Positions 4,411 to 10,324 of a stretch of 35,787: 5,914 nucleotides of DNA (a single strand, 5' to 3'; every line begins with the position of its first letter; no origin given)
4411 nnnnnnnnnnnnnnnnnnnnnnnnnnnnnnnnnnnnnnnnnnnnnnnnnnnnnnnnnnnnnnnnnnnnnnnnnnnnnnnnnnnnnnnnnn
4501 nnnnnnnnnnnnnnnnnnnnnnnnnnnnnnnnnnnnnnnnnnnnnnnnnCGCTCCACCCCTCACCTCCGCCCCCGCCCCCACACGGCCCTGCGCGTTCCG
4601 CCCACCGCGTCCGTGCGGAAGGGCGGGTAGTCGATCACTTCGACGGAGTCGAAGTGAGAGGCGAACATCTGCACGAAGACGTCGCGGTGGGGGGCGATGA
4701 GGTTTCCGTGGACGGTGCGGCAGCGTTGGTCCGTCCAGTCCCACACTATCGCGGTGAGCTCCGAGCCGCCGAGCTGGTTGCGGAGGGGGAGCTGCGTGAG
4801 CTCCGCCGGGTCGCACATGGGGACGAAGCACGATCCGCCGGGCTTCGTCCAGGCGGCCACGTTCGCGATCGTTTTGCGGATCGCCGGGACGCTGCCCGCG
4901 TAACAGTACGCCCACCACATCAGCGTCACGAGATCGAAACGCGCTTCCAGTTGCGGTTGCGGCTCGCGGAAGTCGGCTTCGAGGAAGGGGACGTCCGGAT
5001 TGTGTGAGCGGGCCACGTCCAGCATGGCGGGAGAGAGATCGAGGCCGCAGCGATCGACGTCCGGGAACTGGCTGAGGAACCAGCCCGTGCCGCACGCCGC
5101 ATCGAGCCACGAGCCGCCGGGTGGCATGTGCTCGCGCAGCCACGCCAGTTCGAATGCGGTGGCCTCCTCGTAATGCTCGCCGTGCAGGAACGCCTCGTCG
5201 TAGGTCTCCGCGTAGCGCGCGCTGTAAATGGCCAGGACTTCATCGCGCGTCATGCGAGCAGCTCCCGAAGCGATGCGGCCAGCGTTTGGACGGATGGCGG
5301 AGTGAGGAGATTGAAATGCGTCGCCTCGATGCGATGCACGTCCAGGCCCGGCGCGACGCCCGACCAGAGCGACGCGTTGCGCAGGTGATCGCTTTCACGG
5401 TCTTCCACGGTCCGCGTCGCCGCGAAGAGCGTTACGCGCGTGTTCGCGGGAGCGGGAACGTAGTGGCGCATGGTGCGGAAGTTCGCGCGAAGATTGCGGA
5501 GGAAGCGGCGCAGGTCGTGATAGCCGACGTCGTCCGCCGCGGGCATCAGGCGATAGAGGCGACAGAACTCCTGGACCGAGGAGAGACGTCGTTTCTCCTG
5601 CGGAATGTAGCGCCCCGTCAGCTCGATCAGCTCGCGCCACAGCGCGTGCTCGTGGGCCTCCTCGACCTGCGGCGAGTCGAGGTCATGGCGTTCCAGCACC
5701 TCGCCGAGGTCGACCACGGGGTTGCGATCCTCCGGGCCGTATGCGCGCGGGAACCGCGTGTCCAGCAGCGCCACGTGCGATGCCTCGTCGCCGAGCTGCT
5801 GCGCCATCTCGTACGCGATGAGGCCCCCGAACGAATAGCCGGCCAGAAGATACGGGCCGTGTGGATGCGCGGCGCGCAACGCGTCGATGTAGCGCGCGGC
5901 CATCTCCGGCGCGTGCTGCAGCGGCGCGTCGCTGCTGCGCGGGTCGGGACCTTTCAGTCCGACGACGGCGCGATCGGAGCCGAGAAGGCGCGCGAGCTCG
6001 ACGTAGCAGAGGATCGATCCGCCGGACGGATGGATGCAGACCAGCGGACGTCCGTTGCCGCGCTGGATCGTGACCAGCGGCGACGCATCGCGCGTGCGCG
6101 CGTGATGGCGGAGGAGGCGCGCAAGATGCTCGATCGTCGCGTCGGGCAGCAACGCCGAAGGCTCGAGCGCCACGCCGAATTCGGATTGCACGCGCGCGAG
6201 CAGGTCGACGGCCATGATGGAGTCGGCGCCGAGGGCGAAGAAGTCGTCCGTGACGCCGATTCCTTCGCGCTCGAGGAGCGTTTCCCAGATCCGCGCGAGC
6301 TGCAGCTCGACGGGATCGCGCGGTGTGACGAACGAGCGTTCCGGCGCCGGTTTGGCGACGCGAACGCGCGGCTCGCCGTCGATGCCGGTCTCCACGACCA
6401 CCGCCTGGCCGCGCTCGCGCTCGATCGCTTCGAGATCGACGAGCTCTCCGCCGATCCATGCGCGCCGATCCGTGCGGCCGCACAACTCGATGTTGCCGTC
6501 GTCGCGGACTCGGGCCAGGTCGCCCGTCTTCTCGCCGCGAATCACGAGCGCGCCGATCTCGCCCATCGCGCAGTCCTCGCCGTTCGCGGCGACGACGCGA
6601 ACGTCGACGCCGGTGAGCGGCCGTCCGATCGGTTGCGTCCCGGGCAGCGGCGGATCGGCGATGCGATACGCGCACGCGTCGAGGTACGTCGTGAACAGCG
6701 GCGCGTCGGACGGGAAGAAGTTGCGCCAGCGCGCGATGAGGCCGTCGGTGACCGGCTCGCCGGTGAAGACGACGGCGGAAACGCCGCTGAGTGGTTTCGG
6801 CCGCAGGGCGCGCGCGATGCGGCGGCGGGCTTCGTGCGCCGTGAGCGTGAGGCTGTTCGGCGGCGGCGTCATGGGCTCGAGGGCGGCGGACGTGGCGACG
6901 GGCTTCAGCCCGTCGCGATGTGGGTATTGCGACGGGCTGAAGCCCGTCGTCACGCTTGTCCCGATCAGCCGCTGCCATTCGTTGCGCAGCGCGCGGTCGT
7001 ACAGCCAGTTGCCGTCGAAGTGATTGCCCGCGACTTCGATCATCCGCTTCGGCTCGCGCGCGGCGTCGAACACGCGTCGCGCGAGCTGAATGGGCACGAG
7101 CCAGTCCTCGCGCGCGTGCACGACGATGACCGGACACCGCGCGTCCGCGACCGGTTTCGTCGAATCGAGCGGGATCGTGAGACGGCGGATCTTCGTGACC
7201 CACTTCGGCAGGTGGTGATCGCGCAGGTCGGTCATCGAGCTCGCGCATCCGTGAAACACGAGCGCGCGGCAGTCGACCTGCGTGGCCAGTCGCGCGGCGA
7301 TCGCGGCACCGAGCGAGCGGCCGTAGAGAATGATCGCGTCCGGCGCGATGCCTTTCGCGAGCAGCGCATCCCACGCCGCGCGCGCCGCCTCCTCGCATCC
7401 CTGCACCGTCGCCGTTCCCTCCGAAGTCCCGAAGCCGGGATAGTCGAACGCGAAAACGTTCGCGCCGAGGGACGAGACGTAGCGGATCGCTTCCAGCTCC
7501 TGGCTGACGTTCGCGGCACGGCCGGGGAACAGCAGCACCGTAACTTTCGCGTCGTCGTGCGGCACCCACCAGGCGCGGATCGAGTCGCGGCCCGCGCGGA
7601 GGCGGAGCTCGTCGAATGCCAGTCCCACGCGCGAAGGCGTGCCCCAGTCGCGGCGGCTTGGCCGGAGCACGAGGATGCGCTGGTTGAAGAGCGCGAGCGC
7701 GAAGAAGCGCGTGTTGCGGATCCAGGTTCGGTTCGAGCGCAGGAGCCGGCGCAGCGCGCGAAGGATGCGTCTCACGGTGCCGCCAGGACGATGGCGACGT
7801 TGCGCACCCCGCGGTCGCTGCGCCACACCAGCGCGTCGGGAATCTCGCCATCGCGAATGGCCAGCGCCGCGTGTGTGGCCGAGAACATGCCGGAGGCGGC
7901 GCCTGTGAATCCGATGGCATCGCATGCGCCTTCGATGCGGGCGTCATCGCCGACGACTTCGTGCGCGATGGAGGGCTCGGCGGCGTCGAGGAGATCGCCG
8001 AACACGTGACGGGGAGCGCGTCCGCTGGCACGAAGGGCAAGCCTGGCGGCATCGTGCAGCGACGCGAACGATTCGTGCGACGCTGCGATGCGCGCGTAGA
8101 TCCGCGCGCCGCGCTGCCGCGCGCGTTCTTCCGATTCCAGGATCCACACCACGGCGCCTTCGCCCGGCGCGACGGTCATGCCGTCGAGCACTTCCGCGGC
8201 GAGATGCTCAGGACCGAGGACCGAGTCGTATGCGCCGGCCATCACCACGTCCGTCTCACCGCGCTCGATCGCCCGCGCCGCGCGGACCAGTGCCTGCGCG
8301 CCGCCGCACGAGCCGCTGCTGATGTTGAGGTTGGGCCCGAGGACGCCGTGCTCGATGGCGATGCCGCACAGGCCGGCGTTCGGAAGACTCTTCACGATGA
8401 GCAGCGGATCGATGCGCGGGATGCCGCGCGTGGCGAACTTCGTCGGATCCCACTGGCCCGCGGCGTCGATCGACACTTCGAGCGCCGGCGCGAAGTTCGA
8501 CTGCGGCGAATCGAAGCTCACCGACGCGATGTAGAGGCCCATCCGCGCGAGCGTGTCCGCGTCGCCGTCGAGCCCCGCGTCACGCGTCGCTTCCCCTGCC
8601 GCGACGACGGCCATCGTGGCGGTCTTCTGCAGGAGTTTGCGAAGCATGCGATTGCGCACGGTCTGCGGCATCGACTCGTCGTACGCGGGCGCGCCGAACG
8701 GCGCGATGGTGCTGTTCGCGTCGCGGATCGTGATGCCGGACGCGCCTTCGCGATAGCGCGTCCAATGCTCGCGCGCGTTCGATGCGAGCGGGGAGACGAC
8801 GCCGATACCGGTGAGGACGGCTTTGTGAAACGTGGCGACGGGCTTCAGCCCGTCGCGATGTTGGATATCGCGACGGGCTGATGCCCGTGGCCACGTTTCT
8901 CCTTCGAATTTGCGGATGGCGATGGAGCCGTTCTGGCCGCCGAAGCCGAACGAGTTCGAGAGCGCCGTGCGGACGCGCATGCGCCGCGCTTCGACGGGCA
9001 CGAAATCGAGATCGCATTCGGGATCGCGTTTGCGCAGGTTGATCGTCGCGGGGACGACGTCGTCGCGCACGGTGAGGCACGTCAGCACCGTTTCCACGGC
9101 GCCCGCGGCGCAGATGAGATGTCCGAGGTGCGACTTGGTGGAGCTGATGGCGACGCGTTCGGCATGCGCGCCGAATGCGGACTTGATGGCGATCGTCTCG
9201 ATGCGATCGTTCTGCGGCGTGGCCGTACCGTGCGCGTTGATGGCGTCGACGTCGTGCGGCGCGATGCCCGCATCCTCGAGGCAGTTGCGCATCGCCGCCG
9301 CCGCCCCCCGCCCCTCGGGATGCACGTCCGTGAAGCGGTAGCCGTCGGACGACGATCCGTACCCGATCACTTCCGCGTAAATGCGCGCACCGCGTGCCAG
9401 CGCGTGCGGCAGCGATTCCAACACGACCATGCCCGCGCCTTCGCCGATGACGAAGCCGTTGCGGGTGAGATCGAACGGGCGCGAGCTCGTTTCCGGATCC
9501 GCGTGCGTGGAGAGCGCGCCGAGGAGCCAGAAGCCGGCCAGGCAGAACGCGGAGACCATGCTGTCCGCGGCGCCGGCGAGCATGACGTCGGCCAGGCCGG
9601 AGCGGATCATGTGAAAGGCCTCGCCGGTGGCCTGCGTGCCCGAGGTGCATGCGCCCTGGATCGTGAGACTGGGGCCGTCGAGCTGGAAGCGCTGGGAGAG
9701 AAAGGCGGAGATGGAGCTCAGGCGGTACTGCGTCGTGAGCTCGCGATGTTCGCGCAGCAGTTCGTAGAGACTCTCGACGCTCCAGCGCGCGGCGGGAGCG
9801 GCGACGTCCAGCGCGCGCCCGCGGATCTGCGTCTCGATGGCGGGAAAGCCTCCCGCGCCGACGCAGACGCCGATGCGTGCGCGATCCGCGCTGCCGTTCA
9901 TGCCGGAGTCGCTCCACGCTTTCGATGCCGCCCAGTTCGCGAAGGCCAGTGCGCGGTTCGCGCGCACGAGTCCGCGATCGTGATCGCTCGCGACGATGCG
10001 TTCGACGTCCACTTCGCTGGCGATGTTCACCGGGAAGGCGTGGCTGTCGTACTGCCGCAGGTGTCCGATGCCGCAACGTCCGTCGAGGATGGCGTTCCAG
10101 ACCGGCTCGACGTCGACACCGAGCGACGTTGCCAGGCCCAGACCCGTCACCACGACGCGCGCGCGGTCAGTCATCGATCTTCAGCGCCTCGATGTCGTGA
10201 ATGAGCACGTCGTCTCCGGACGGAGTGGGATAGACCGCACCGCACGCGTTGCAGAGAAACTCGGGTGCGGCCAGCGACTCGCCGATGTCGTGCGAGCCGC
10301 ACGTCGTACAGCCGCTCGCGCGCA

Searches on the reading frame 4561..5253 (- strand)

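Call 27: search_protein_families(library=pfam, proteins=[window:4561-5253:-], max_evalue=0.001)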
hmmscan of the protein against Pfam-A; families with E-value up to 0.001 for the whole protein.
window:4561-5253:- (230 aa): 5 families
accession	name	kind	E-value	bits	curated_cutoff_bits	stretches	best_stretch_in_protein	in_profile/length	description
PF13649.12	Methyltransf_25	-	7.6e-13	49.4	27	1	50-140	2-97/97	Methyltransferase domain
PF08241.18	Methyltransf_11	-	2e-10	41.6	21.2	1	50-143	1-94/95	Methyltransferase domain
PF13489.12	Methyltransf_23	-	8e-08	32.6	27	1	42-148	19-120/164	Methyltransferase domain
PF08242.18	Methyltransf_12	-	1.6e-07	32.4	30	1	50-141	1-97/98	Methyltransferase domain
PF13847.12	Methyltransf_31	-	6.9e-07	29.5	27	1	48-154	6-124/145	Methyltransferase domain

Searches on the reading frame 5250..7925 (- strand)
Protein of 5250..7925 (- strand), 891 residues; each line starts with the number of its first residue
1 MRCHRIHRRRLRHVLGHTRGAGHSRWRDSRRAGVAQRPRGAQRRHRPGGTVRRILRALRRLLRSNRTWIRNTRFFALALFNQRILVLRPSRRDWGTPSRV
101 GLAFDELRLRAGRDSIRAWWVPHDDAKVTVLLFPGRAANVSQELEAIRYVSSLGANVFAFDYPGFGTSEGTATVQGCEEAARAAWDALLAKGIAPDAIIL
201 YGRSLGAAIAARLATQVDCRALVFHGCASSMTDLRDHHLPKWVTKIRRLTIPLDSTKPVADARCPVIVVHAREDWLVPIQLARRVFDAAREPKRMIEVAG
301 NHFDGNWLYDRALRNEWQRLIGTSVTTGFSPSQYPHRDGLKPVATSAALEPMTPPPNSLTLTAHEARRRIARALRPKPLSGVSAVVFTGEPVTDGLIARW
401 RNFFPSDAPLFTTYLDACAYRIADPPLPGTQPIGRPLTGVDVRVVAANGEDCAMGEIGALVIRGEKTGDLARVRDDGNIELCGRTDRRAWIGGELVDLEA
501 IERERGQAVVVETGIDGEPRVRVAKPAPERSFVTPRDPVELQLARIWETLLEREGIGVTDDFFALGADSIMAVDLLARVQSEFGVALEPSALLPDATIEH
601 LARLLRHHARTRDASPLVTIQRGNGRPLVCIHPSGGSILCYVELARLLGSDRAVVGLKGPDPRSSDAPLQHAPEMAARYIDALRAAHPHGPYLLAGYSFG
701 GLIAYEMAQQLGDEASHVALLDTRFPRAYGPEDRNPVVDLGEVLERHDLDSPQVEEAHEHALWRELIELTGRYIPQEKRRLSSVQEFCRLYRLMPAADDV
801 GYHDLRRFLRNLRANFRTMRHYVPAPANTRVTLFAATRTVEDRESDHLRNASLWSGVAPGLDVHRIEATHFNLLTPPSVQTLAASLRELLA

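Call 27: search_protein_families(library=pfam, proteins=[window:5250-7925:-], max_evalue=0.001)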
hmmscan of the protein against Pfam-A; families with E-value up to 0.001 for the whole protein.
window:5250-7925:- (891 aa): 9 families
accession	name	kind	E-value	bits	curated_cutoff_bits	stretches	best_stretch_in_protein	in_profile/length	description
PF00975.26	Thioesterase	-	3.1e-31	109.8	26.4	1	626-875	1-212/226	Thioesterase domain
PF00561.26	Abhydrolase_1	-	1.9e-18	67.5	25.8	2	129-225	2-100/245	alpha/beta hydrolase fold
PF12146.15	Hydrolase_4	-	1.7e-15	57.4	27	1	126-243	3-126/239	Serine aminopeptidase, S33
PF00550.31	PP-binding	-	5.5e-14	52.6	20.8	1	543-605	3-67/67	Phosphopantetheine attachment site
PF12697.13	Abhydrolase_6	-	1.3e-08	36.2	26.3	2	628-848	1-182/217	Alpha/beta hydrolase family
PF00501.34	AMP-binding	-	3.1e-07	30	29.9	1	372-465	272-377/384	AMP-binding enzyme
PF07859.19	Abhydrolase_3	-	1.8e-06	28.3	25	0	148-268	23-146/210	alpha/beta hydrolase fold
PF05677.18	DUF818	-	2e-05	24.2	20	1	150-273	167-300/365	Chlamydia CHLPS protein (DUF818)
PF20408.4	Abhydrolase_11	-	0.00057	20.1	27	0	154-226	31-106/193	Alpha/beta hydrolase domain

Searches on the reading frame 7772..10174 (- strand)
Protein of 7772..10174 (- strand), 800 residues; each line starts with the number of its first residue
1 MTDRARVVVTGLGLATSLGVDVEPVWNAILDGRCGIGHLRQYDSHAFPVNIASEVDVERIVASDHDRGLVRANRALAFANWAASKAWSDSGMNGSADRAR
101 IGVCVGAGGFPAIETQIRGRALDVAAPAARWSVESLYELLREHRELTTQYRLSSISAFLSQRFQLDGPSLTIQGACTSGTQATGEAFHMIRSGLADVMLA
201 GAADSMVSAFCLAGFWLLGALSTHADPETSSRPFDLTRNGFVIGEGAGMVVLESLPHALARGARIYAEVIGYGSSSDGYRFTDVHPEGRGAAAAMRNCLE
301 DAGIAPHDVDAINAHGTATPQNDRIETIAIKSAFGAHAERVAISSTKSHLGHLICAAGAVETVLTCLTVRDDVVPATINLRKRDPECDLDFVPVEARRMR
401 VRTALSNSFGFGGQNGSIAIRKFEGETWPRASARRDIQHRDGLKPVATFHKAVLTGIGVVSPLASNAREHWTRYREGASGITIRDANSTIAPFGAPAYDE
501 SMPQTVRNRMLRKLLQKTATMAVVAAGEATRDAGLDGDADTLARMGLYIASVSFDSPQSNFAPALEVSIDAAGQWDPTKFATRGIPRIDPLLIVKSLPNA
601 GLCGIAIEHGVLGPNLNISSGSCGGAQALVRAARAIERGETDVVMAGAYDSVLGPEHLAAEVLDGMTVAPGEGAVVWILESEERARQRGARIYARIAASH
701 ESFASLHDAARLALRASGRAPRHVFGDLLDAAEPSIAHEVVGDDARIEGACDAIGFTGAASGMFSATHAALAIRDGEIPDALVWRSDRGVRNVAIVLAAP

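Call 27: search_protein_families(library=pfam, proteins=[window:7772-10174:-], max_evalue=0.001)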
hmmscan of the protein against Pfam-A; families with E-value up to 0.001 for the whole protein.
window:7772-10174:- (800 aa): 3 families
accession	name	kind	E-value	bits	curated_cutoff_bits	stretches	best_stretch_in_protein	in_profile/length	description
PF00109.32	ketoacyl-synt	-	3.4e-52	178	20.8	2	6-257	3-251/252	Beta-ketoacyl synthase, N-terminal domain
PF02801.28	Ketoacyl-synt_C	-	1.2e-40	138.7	20.8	1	266-380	1-118/119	Beta-ketoacyl synthase, C-terminal domain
PF00108.29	Thiolase_N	-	6.3e-08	32.7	26.4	1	167-208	76-117/260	Thiolase, N-terminal domain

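Call 87: search_protein_families(library=ncbifam, proteins=[window:7772-10174:-], max_evalue=0.001)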
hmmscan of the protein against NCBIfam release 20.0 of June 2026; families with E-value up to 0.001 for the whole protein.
window:7772-10174:- (800 aa): 32 families (the best 25 are shown)
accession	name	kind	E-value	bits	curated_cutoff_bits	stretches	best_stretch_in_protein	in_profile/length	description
TIGR03150.1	fabF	equivalog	6.4e-154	512.5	493.75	3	6-421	2-407/407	beta-ketoacyl-ACP synthase II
NF005589.0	PRK07314.1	subfamily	6.1e-152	506.1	387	3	4-423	3-412/413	beta-ketoacyl-ACP synthase II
NF004970.0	PRK06333.1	subfamily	2e-121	405.8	525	2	4-424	3-423/424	beta-ketoacyl-ACP synthase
NF006274.0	PRK08439.1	equivalog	2.6e-116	388.8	621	3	154-422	140-405/406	beta-ketoacyl-ACP synthase II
NF005076.0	PRK06501.1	equivalog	1e-101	340.9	629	2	3-420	9-420/425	beta-ketoacyl-ACP synthase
NF006434.0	PRK08722.1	equivalog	2.8e-95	319.6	759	2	4-422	3-413/414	beta-ketoacyl-ACP synthase II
NF005935.0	PRK07967.1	equivalog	2e-92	310.1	630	2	6-424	3-405/406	beta-ketoacyl-ACP synthase I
NF005916.1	PRK07910.1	equivalog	2e-88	297.1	560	1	5-420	12-415/418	KasA/KasB family beta-ketoacyl-ACP synthase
NF006587.0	PRK09116.1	equivalog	8.3e-86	288.3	470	2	6-423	3-407/408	beta-ketoacyl-ACP synthase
NF004618.0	PRK05952.1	equivalog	8.8e-83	278.3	455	2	157-422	128-382/384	beta-ketoacyl-ACP synthase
NF006618.0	PRK09185.1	subfamily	7.3e-76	255.7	407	1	6-420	4-390/394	beta-ketoacyl-ACP synthase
NF005490.0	PRK07103.1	equivalog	7.5e-74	249.2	445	2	4-422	3-412/414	polyketide beta-ketoacyl:acyl carrier protein synthase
NF058662.1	cispenta_AmcF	equivalog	1.3e-71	241.6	325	2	7-420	2-367/369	cispentacin biosynthesis acyltransferase subunit AmcF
NF045894.1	PKS_plus_SDR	equivalog_domain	4.1e-38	130.7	1740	1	147-424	144-428/1515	type I polyketide synthase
NF040607.1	mycolic_Pks13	equivalog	5.7e-36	123.5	2100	1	155-432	250-535/1680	polyketide synthase Pks13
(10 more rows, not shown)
